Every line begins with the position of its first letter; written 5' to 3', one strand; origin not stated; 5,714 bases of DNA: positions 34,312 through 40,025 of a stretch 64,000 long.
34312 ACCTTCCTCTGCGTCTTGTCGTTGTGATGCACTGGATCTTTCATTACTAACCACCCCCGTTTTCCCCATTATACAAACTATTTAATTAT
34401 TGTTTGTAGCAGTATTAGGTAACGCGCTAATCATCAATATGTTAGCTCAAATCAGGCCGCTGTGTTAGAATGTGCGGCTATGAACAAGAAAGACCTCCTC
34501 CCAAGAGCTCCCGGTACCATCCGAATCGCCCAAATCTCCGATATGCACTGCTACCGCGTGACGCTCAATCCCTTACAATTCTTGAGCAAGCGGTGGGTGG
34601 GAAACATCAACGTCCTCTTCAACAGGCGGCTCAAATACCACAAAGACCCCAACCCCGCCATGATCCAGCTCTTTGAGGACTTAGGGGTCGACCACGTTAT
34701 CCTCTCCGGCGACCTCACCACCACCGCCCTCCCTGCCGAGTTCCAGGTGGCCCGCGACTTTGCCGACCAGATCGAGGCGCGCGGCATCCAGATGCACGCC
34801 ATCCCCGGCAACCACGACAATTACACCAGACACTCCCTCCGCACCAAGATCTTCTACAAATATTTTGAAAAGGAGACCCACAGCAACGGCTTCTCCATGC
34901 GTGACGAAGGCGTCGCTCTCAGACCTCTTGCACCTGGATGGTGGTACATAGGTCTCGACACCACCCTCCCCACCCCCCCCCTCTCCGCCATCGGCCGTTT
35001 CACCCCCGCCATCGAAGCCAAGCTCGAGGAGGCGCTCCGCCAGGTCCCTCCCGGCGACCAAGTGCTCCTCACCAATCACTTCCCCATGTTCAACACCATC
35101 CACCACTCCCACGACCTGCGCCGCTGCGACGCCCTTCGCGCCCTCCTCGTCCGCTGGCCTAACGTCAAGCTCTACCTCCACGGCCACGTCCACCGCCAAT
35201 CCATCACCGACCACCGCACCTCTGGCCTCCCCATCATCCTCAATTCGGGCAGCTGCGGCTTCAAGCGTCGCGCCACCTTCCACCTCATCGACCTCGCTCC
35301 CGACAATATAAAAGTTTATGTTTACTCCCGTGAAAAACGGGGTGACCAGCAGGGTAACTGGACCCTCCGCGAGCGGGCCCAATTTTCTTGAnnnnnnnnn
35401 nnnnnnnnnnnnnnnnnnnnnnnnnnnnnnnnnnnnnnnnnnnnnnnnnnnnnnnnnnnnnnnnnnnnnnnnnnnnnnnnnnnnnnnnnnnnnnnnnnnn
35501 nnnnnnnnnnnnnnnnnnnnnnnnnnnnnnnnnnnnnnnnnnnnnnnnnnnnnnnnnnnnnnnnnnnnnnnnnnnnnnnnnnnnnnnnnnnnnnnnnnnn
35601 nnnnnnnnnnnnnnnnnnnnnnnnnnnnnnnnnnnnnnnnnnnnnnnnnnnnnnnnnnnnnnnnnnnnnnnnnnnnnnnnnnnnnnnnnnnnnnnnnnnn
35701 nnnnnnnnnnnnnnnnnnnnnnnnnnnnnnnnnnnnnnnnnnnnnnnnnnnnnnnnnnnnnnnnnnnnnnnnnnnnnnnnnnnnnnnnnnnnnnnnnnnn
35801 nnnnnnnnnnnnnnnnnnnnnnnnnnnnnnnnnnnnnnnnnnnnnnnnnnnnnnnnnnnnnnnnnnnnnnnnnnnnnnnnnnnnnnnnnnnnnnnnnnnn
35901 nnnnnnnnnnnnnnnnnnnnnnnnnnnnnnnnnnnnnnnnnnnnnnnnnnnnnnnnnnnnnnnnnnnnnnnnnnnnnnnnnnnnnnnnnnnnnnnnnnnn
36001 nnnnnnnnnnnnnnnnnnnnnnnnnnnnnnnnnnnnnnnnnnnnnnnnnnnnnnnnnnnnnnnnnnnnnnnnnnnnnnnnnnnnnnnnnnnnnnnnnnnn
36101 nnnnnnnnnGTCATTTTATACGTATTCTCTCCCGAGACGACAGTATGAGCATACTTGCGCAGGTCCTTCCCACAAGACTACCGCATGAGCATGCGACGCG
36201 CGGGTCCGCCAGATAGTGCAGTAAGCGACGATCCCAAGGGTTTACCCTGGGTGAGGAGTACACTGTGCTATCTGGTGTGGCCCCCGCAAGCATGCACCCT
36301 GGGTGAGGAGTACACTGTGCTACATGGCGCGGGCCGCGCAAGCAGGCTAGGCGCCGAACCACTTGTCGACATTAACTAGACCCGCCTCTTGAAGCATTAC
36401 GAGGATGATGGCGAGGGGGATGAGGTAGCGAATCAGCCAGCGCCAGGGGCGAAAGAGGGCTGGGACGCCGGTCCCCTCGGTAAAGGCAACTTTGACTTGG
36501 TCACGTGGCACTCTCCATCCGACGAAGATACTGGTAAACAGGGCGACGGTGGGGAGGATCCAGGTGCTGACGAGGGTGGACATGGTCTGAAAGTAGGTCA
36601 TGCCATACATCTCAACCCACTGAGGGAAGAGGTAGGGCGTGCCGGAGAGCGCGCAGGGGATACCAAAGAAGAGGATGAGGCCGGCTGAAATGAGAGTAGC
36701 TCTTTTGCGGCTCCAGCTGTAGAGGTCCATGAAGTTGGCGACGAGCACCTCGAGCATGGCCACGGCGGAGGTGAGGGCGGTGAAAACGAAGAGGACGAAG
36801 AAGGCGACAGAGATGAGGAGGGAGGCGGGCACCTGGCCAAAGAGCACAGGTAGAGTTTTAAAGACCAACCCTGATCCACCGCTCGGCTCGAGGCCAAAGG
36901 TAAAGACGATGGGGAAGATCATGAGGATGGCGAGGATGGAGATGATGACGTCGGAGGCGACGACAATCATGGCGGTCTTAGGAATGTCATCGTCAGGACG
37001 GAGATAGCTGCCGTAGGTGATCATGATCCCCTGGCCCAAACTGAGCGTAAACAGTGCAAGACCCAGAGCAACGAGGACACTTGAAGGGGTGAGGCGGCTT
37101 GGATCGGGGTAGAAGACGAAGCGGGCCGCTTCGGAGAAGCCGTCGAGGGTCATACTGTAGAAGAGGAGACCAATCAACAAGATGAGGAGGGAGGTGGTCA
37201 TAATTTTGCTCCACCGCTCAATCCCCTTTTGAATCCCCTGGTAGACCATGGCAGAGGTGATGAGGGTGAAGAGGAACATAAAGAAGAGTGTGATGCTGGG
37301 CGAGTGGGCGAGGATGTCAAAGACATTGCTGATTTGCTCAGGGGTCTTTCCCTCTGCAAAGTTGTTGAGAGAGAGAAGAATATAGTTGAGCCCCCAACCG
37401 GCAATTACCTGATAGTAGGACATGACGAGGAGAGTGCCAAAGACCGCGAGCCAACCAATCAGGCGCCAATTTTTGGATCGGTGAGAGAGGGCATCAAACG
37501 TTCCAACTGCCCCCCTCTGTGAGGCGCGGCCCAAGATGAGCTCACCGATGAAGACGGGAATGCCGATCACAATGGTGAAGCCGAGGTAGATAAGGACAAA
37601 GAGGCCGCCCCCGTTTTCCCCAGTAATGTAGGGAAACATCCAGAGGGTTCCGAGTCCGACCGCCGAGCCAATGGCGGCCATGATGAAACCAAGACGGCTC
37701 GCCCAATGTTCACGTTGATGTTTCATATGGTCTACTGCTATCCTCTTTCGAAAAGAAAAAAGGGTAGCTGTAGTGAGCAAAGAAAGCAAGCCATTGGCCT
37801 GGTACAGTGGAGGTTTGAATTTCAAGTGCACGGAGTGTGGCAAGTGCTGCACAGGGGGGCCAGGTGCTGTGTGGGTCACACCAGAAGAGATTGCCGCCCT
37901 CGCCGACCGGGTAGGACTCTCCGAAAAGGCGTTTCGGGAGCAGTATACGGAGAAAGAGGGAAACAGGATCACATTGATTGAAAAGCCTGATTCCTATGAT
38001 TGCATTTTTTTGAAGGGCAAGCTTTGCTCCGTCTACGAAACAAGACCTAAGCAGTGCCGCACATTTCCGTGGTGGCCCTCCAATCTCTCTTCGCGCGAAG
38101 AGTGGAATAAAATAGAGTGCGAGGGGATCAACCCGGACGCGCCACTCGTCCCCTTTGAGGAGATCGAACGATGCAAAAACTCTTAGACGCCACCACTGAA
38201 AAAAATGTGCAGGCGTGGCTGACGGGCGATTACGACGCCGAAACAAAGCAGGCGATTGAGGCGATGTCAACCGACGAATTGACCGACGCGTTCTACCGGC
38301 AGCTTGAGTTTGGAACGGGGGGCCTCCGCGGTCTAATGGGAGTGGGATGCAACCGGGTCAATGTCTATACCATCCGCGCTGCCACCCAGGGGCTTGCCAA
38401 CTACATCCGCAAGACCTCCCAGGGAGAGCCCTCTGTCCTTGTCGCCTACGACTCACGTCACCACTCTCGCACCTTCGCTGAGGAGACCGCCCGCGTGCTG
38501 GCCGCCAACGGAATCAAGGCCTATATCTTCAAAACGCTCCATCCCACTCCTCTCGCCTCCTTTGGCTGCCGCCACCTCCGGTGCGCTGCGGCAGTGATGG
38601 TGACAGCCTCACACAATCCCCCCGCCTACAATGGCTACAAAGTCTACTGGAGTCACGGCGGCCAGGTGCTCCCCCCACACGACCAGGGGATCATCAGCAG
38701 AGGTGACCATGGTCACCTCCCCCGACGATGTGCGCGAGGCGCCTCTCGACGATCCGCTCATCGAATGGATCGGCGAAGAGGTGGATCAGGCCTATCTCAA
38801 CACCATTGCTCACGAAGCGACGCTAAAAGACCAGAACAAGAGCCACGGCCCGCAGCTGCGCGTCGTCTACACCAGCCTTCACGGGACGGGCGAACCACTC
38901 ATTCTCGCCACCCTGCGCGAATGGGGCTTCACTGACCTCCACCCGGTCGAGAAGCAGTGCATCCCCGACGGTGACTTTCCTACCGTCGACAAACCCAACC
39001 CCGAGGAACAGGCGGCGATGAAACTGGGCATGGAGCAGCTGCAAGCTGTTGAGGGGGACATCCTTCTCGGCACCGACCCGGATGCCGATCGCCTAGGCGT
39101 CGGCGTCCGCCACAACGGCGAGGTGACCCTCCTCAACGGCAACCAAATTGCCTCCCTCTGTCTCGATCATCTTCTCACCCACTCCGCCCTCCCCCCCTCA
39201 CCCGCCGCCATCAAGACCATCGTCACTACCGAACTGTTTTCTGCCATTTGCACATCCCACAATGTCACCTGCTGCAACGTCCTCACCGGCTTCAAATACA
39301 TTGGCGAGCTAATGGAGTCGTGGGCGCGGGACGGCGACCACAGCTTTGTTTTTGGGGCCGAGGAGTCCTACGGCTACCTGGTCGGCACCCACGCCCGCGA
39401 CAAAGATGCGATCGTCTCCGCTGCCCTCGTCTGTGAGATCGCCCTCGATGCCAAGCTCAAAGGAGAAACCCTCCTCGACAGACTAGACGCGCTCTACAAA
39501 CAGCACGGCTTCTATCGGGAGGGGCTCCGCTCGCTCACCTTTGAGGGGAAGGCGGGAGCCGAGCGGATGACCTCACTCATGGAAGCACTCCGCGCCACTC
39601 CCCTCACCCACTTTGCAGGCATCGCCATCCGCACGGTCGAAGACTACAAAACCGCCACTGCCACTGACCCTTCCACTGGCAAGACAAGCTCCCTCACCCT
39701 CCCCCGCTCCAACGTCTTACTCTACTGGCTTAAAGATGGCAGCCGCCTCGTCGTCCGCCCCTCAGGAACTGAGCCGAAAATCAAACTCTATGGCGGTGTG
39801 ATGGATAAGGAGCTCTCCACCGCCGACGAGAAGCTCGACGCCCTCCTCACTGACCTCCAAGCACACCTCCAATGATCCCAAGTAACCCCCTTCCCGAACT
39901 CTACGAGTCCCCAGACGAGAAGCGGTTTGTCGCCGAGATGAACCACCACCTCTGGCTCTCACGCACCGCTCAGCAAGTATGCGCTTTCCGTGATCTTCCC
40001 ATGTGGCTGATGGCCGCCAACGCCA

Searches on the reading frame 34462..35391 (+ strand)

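Call 26: search_protein_families(library=pfam, proteins=[window:34462-35391:+], max_evalue=0.001)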
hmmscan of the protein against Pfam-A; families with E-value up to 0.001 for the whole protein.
window:34462-35391:+ (309 aa): 2 families
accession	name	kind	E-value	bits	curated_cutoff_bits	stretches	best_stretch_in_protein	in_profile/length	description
PF00149.33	Metallophos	-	8.9e-16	59.3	21.5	1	20-245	1-190/191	Calcineurin-like phosphoesterase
PF12850.12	Metallophos_2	-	2.2e-10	41.2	27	1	60-270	12-140/154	Calcineurin-like phosphoesterase superfamily domain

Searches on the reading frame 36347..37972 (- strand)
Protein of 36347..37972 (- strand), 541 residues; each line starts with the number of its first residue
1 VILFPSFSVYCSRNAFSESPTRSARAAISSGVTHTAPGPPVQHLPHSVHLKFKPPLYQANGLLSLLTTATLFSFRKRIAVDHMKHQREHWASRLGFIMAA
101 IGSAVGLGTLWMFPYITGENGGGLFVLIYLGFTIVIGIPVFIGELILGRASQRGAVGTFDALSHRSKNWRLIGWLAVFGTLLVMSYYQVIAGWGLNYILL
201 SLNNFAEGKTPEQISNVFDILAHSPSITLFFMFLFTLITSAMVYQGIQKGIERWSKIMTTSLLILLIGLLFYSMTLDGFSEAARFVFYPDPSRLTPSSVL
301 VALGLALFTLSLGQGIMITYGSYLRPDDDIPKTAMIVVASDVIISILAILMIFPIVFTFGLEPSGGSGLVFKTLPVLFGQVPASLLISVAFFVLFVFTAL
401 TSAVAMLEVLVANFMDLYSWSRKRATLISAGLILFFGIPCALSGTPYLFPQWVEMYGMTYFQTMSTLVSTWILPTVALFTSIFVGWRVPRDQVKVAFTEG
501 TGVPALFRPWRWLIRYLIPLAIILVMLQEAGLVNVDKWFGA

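Call 26: search_protein_families(library=pfam, proteins=[window:36347-37972:-], max_evalue=0.001)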
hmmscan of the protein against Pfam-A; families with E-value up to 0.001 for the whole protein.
window:36347-37972:- (541 aa): 1 family
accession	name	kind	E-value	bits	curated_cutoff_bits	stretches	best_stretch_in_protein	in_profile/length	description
PF00209.24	SNF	-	5.3e-53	180.9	27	2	87-203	1-114/524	Sodium:neurotransmitter symporter family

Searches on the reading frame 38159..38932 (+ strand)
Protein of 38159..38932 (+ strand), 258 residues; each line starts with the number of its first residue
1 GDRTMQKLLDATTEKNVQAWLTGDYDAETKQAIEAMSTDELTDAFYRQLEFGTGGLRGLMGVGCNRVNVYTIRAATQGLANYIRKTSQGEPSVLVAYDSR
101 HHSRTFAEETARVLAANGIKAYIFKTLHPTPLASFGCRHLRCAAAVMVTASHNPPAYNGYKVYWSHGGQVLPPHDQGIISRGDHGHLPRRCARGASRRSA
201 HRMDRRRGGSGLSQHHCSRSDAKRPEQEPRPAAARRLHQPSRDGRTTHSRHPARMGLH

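Call 41: search_protein_families(library=pfam, proteins=[window:38159-38932:+], max_evalue=0.001)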
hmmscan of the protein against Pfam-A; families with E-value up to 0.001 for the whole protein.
window:38159-38932:+ (258 aa): 1 family
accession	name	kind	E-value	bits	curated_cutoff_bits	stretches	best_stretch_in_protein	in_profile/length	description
PF02878.22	PGM_PMM_I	-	1e-42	145.5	22.5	1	49-180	2-129/138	Phosphoglucomutase/phosphomannomutase, alpha/beta/alpha domain I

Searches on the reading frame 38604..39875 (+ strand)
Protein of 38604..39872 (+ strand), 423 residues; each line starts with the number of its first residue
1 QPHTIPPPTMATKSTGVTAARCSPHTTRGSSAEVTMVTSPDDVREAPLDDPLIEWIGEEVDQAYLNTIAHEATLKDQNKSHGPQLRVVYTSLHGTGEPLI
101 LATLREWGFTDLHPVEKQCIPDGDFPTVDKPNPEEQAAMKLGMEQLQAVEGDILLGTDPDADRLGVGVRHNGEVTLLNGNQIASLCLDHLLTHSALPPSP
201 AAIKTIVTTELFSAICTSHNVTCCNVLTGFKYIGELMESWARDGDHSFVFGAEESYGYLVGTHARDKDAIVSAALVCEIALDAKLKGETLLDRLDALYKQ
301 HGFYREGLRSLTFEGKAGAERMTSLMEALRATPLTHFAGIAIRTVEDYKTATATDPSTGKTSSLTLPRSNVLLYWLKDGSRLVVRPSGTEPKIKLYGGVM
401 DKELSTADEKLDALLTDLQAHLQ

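Call 27: search_protein_families(library=pfam, proteins=[window:38631-39875:+], max_evalue=0.001)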
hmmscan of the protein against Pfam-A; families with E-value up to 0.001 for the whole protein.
window:38631-39875:+ (414 aa): 3 families
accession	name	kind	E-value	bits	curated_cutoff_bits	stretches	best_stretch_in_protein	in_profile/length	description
PF02880.22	PGM_PMM_III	-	9e-22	77.8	20.7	1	169-287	1-110/115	Phosphoglucomutase/phosphomannomutase, alpha/beta/alpha domain III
PF02879.22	PGM_PMM_II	-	1.9e-21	76.9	29.3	1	54-158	2-99/103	Phosphoglucomutase/phosphomannomutase, alpha/beta/alpha domain II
PF00408.26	PGM_PMM_IV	-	2.2e-05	24.9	23.1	1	367-387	30-49/68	Phosphoglucomutase/phosphomannomutase, C-terminal domain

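Call 41: search_protein_families(library=pfam, proteins=[window:38604-39872:+], max_evalue=0.001)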
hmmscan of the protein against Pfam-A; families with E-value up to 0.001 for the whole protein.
window:38604-39872:+ (423 aa): 3 families
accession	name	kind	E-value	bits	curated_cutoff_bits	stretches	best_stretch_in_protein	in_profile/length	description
PF02880.22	PGM_PMM_III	-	9.4e-22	77.8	20.7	1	178-296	1-110/115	Phosphoglucomutase/phosphomannomutase, alpha/beta/alpha domain III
PF02879.22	PGM_PMM_II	-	2e-21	76.9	29.3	1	63-167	2-99/103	Phosphoglucomutase/phosphomannomutase, alpha/beta/alpha domain II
PF00408.26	PGM_PMM_IV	-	2.2e-05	24.8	23.1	1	376-396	30-49/68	Phosphoglucomutase/phosphomannomutase, C-terminal domain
